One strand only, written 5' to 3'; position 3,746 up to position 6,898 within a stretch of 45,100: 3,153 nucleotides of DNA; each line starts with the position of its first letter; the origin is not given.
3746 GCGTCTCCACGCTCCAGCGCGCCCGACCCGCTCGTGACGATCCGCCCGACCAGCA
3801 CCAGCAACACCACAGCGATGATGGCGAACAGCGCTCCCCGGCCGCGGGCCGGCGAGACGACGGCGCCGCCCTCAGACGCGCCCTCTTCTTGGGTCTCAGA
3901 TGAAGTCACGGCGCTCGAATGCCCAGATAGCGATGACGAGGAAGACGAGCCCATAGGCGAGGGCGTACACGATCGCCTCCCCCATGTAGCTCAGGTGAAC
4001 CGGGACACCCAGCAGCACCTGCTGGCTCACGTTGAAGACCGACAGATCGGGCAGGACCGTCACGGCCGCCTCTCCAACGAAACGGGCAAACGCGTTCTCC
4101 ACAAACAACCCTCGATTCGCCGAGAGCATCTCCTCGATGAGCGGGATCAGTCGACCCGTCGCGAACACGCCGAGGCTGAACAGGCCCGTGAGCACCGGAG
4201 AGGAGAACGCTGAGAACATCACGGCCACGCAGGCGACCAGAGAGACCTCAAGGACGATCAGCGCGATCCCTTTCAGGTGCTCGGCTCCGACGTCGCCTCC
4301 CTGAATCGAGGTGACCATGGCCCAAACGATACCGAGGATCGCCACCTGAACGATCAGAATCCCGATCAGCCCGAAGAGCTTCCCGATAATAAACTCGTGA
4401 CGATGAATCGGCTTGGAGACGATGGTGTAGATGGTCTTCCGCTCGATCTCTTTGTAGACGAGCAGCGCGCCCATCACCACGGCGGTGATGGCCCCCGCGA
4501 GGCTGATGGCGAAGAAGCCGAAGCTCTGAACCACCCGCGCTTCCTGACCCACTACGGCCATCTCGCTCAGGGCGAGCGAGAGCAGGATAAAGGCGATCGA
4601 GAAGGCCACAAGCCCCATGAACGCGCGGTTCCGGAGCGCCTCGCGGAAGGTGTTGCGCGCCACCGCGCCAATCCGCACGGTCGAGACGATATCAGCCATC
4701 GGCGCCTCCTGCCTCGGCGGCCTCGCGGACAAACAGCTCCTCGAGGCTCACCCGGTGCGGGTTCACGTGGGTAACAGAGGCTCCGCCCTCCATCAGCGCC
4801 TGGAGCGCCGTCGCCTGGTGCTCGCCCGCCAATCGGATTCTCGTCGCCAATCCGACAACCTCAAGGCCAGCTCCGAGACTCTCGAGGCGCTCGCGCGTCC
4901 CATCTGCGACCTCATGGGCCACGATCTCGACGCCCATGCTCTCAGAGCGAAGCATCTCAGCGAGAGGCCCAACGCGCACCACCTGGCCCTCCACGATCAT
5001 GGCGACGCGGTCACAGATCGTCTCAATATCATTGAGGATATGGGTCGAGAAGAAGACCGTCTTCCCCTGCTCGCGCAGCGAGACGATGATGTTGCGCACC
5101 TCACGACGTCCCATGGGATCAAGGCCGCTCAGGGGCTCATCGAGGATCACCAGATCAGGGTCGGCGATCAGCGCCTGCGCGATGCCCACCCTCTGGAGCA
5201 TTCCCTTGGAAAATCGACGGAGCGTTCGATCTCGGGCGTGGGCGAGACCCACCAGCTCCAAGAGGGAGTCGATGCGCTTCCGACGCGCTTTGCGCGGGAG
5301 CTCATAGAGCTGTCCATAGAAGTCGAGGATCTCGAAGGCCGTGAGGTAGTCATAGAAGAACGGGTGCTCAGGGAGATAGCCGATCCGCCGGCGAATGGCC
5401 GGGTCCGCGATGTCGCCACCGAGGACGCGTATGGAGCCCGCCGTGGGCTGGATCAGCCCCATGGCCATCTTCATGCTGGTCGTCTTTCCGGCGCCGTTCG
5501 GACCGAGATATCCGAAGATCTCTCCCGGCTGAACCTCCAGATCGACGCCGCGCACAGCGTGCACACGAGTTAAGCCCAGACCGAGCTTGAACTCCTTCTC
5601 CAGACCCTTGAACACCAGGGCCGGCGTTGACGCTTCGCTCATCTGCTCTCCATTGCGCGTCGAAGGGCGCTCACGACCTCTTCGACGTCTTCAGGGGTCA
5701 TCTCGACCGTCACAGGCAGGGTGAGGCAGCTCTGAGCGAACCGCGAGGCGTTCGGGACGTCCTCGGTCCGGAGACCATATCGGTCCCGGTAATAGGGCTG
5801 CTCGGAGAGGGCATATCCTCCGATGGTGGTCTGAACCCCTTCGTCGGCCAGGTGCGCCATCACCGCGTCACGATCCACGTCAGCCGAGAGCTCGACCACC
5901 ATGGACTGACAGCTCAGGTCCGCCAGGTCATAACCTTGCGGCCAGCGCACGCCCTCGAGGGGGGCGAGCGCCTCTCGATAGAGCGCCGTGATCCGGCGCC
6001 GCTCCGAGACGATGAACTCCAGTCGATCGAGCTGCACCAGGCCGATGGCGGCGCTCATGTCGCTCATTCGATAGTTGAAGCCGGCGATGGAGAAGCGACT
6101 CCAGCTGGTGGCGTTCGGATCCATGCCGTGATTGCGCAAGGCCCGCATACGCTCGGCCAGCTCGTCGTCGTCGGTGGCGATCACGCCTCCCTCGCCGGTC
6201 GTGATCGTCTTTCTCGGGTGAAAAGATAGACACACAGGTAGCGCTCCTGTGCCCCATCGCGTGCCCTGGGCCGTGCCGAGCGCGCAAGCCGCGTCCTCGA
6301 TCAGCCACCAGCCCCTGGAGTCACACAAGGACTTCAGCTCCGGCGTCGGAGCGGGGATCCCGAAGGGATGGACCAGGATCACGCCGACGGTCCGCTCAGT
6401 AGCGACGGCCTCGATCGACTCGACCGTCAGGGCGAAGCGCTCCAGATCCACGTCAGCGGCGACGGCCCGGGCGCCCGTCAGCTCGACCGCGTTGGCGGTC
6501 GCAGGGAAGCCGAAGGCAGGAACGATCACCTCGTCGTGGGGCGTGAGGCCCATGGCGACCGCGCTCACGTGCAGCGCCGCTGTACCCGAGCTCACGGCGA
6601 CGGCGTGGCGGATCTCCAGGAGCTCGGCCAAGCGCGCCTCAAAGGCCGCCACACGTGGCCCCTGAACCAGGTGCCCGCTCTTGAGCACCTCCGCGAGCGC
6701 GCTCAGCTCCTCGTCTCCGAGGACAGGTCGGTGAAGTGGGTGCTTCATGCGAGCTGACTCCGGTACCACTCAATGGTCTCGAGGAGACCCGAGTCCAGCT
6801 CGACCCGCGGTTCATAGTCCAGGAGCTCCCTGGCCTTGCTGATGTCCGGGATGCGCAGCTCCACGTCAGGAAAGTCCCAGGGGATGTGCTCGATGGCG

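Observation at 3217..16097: Type IV pilus core cluster with PilS-PilR but no pilin gene, running into a translationally coupled amino-sugar/ABC-2 export module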

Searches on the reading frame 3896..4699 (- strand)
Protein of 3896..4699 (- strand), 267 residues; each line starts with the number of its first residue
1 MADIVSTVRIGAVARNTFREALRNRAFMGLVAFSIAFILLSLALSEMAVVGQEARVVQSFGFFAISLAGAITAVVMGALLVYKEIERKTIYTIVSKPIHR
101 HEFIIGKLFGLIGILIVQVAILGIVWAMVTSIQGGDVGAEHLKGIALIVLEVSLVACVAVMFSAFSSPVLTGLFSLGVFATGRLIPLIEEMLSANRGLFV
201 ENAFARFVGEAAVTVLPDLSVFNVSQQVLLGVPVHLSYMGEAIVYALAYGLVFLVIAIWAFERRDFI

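Call 7: search_protein_families(library=pfam, proteins=[window:3896-4699:-], max_evalue=0.01)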
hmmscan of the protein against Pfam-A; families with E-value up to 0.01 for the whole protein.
window:3896-4699:- (267 aa): 3 families
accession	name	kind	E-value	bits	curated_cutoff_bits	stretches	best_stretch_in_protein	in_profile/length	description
PF12679.13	ABC2_membrane_2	-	9.4e-13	48.5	27.2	1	12-265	2-282/283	ABC-2 family transporter protein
PF12730.13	ABC2_membrane_4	-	0.00036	21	27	1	29-163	21-151/179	ABC-2 family transporter protein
PF01061.29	ABC2_membrane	-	0.00046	20.2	26.9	1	11-177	4-163/211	ABC-2 type transporter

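Call 8: search_protein_families(library=ncbifam, proteins=[window:3896-4699:-], max_evalue=0.01)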
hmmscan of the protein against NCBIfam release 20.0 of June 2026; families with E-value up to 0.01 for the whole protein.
window:3896-4699:- (267 aa): 2 families
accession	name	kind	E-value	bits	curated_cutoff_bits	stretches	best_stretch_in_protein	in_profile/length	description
NF038293.1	permease_SagH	equivalog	6.2e-06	25.3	450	1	54-187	171-309/370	SagH family ABC transporter permease subunit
NF041647.1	ABC_perm_CPBP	equivalog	0.00039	19.3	435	1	84-165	216-302/636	ABC transporter permease subunit/CPBP intramembrane protease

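Call 82: search_solved_structures(query=window:3896-4699:-, max_evalue=1)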
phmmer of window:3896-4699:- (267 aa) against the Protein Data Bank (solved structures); distinct sequences matched with E-value up to 1: 0.

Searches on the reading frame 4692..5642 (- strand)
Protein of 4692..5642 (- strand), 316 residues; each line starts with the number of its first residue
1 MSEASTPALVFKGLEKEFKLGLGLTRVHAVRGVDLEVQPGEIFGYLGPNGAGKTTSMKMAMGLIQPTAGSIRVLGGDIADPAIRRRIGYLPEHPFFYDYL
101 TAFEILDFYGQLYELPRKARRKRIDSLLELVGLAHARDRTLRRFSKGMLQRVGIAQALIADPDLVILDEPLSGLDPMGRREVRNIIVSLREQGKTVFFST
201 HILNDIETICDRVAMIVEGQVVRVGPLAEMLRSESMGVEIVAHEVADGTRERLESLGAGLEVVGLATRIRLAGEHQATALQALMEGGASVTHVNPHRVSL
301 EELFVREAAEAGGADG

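Call 7: search_protein_families(library=pfam, proteins=[window:4692-5642:-], max_evalue=0.01)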
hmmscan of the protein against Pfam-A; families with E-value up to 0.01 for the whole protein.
window:4692-5642:- (316 aa): 2 families
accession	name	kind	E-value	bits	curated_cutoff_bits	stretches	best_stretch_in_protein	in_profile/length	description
PF00005.33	ABC_tran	-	1.4e-30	107.2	25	1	31-171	2-136/137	ABC transporter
PF13304.12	AAA_21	-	4.7e-08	33.9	27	1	129-202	223-299/304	AAA domain, putative AbiEii toxin, Type IV TA system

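Call 8: search_protein_families(library=ncbifam, proteins=[window:4692-5642:-], max_evalue=0.01)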
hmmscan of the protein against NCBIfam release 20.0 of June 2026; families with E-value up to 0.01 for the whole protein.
window:4692-5642:- (316 aa): 188 families (the best 25 are shown)
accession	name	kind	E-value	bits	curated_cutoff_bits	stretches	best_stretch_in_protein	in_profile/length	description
TIGR01188.1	drrA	subfamily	1.8e-67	227.7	312.45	1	27-305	6-298/302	daunorubicin resistance ABC transporter, ATP-binding protein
TIGR03522.1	GldA_ABC_ATP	equivalog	3.9e-62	210.4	402.6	1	26-304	14-297/301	gliding motility-associated ABC transporter ATP-binding subunit GldA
TIGR03740.1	galliderm_ABC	subfamily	2.1e-52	178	309.75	1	26-222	12-203/223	lantibiotic protection ABC transporter ATP-binding subunit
NF033858.1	ABC2_perm_RbbA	equivalog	2.8e-51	174.5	1050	1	27-234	279-488/909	ribosome-associated ATPase/putative transporter RbbA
NF010060.0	PRK13537.1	equivalog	1.4e-47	162.2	521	1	28-306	29-306/314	nodulation factor ABC transporter ATP-binding protein NodI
TIGR04406.1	LPS_export_lptB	equivalog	8.3e-45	152.9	240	1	26-235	13-227/239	LPS export ABC transporter ATP-binding protein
NF010059.0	PRK13536.1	equivalog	9.1e-43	146.3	549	1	30-274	59-297/342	nodulation factor ABC transporter ATP-binding protein NodI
TIGR01186.1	proV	subfamily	7.2e-42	143.8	326.6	1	28-234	7-221/363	betaine/proline/choline family ABC transporter ATP-binding protein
TIGR01288.1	nodI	equivalog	2.1e-39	135.4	424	1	33-256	23-245/303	nodulation factor ABC transporter ATP-binding protein NodI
TIGR03864.1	PQQ_ABC_ATP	hypoth_equivalog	1.5e-37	129.3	302.25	1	26-234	13-223/236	ABC transporter, ATP-binding subunit, PQQ-dependent alcohol dehydrogenase system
NF008144.0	PRK10895.1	equivalog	4.8e-36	124.4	381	1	28-235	17-229/241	LPS export ABC transporter ATP-binding protein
NF040933.2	ABC_arch_GlcV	equivalog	1.4e-35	122.9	450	1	12-232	6-231/357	glucose ABC transporter ATP-binding protein GlcV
TIGR00968.1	3a0106s01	subfamily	2.3e-35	122.2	342.75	1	26-232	12-220/237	sulfate ABC transporter ATP-binding protein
TIGR04521.1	ECF_ATPase_2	equivalog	5.5e-35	120.8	330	1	26-235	17-237/279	energy-coupling factor transporter ATPase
NF047565.1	PSM_export_PmtA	equivalog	1.2e-34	119.9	350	1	30-228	17-213/282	phenol-soluble modulin export ABC transporter ATP-binding protein PmtA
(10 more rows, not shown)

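Call 83: search_solved_structures(query=window:4692-5642:-, max_evalue=1e-40)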
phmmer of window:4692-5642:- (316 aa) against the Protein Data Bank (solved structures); distinct sequences matched with E-value up to 1e-40: 20.
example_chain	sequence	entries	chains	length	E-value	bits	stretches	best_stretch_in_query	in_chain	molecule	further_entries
7w01_A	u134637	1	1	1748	1.9e-71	244.1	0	9-263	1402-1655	Phospholipid-transporting ATPase ABCA3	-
7w02_A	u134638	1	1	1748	1.3e-70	241.3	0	9-263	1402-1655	Phospholipid-transporting ATPase ABCA3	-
7lkp_A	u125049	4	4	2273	1.8e-68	234.3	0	32-225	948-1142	Retinal-specific phospholipid-transporting ATPase ABCA4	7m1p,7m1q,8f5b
7e7i_A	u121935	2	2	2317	1.9e-68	234.2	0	32-225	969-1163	Retinal-specific phospholipid-transporting ATPase ABCA4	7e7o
7lkz_A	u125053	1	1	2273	1.3e-67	231.5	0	32-225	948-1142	Retinal-specific phospholipid-transporting ATPase ABCA4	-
7e7q_A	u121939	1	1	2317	1.3e-67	231.4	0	32-225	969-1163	Retinal-specific phospholipid-transporting ATPase ABCA4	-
8edw_A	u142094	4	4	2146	1e-66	228.5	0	7-225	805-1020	Phospholipid-transporting ATPase ABCA7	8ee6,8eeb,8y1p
8eop_A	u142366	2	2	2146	7e-66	225.8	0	7-225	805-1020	Phospholipid-transporting ATPase ABCA7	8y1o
7tby_A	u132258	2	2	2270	1.1e-62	215.2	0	29-227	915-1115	ATP-binding cassette, sub-family A (ABC1), member 1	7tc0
7tbz_A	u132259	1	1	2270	1.1e-62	215.2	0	29-227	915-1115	ATP-binding cassette, sub-family A (ABC1), member 1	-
7tdt_A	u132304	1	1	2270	1.1e-62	215.2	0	29-227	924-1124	Phospholipid-transporting ATPase ABCA1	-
5xjy_A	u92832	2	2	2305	1.2e-62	215.2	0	29-227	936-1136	ATP-binding cassette sub-family A member 1 | Phospholipid-transporting ATPase ABCA1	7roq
7tbw_A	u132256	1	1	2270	7.9e-62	212.5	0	29-227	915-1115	ATP-binding cassette, sub-family A (ABC1), member 1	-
7o0y_B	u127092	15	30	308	1.5e-51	178.7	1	31-311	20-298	Probable ABC transporter ATP-binding protein NosF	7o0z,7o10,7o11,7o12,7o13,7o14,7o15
7o17_B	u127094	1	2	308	3.6e-51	177.5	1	31-311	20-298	Probable ABC transporter ATP-binding protein NosF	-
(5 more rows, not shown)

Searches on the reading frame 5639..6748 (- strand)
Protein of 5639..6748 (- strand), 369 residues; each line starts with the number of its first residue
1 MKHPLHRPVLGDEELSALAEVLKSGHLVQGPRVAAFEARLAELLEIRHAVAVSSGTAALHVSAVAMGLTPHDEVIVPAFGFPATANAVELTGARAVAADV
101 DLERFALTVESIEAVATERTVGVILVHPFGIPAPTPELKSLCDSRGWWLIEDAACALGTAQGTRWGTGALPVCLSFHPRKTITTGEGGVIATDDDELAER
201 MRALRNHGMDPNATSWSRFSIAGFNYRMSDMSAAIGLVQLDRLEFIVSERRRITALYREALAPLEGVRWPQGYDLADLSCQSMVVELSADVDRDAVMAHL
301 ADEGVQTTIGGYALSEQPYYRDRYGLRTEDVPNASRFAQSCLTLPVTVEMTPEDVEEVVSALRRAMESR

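Call 7: search_protein_families(library=pfam, proteins=[window:5639-6748:-], max_evalue=0.01)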
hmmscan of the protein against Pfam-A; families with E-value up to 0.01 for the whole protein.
window:5639-6748:- (369 aa): 5 families
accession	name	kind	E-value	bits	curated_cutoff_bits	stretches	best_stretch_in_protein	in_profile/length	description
PF01041.23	DegT_DnrJ_EryC1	-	1.1e-102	344.5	19.8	1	11-363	4-360/360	DegT/DnrJ/EryC1/StrS aminotransferase family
PF00155.27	Aminotran_1_2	-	1.5e-10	41.3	19.7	1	29-154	39-187/361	Aminotransferase class I and II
PF01053.26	Cys_Met_Meta_PP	-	0.00049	19.2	27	1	30-94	51-114/381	Cys/Met metabolism PLP-dependent enzyme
PF01212.27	Beta_elim_lyase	-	0.00067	19.5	27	1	31-118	32-120/288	Beta-eliminating lyase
PF00266.25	Aminotran_5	-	0.0012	18.3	21.5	0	37-159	49-182/371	Aminotransferase class-V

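Call 8: search_protein_families(library=ncbifam, proteins=[window:5639-6748:-], max_evalue=0.01)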
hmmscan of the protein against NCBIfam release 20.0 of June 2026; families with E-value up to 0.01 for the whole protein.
window:5639-6748:- (369 aa): 26 families (the best 25 are shown)
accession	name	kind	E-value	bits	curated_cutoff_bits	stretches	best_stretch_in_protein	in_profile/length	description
TIGR03588.1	PseC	equivalog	5.7e-83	278.9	423.5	1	7-365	6-379/380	UDP-4-amino-4,6-dideoxy-N-acetyl-beta-L-altrosamine transaminase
NF008658.2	PRK11658.1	equivalog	3.8e-72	243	631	1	4-367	6-378/379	UDP-4-amino-4-deoxy-L-arabinose aminotransferase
TIGR04181.1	NHT_00031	hypoth_equivalog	3.1e-64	217.1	420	1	4-346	2-358/359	LegC family aminotransferase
TIGR04427.1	PLP_DesI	equivalog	2.4e-58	198.1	650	1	18-366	38-383/390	dTDP-4-dehydro-6-deoxyglucose aminotransferase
NF008687.0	PRK11706.1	equivalog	6.7e-51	173.2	375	1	4-365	3-373/375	dTDP-4-amino-4,6-dideoxygalactose transaminase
NF011936.0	PRK15407.1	equivalog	2.8e-48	164.7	423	2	9-210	43-253/440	lipopolysaccharide biosynthesis protein RfbH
TIGR02379.1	ECA_wecE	subfamily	1.3e-35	122.9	434.85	1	4-365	3-374/376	dTDP-4-amino-4,6-dideoxy-D-glucose transaminase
NF005817.0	PRK07683.1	equivalog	1.8e-07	30.2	575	1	53-129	95-171/387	aminotransferase A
NF041364.1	GntC_guanitoxin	equivalog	1.9e-07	30.3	415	1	49-128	62-143/356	guanitoxin biosynthesis PLP-dependent (S)-gamma-hydroxy-L-arginine cyclodehydratase GntC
NF004770.0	PRK06108.1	subfamily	5.7e-07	28.7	422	1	42-152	91-209/396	pyridoxal phosphate-dependent aminotransferase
NF006569.0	PRK09082.1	subfamily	9.4e-06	25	420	1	45-129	89-173/386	methionine aminotransferase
NF005816.0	PRK07682.1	equivalog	3e-05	22.8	620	1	55-128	99-172/390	aminotransferase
NF005588.0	PRK07309.1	equivalog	5.5e-05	22.2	576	1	55-125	100-172/391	pyridoxal phosphate-dependent aminotransferase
NF004769.0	PRK06107.1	equivalog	6.6e-05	21.8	617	1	48-128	94-175/402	aspartate transaminase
NF005601.0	PRK07337.1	equivalog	7.3e-05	22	496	1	49-128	97-177/394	pyridoxal phosphate-dependent aminotransferase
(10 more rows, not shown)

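Call 44: search_solved_structures(query=window:5639-6748:-, max_evalue=1e-30)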
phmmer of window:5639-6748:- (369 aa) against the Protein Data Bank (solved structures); distinct sequences matched with E-value up to 1e-30: 32.
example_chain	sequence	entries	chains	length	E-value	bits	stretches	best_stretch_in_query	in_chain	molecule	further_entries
9bgp_A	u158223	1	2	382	8.7e-67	229.4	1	6-367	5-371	aminotransferase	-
9bgr_A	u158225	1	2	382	6e-66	226.6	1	6-367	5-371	aminotransferase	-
8vr3_A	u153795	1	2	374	3.6e-63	217.5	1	5-364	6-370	DegT/DnrJ/EryC1/StrS aminotransferase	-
8vr5_A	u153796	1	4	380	3.9e-63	217.4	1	5-364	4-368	DegT/DnrJ/EryC1/StrS aminotransferase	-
8sng_A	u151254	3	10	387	2.9e-60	207.9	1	4-364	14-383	UDP-4-amino-4-deoxy-L-arabinose--oxoglutarate aminotransferase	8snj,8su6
1mdo_A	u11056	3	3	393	6.7e-57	196.8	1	4-364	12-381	ArnB aminotransferase | UDP-4-amino-4-deoxy-L-arabinose--oxoglutarate aminotransferase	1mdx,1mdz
4oca_A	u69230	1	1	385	5.2e-56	193.9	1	4-364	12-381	UDP-4-amino-4-deoxy-L-arabinose--oxoglutarate aminotransferase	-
3bn1_A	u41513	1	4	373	1.4e-52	182.7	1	30-364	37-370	Perosamine synthetase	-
3dr7_A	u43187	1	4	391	1.6e-52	182.5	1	30-364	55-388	Putative perosamine synthetase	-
3dr4_A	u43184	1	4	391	1.1e-51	179.7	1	30-364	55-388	Putative perosamine synthetase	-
5uid_A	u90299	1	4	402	1.9e-48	169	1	6-365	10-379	Aminotransferase TlmJ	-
2po3_A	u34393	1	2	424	6.5e-45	157.4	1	29-364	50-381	4-dehydrase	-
7b0m_AAA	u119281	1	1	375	2.1e-43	152.5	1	6-358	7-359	Sugar aminotransferase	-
2oga_A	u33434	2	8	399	2.7e-42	148.8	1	13-364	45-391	Transaminase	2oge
4lc3_A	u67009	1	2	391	5.6e-41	144.5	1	4-367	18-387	Putative UDP-4-amino-4-deoxy-l-arabinose--oxoglutarate aminotransferase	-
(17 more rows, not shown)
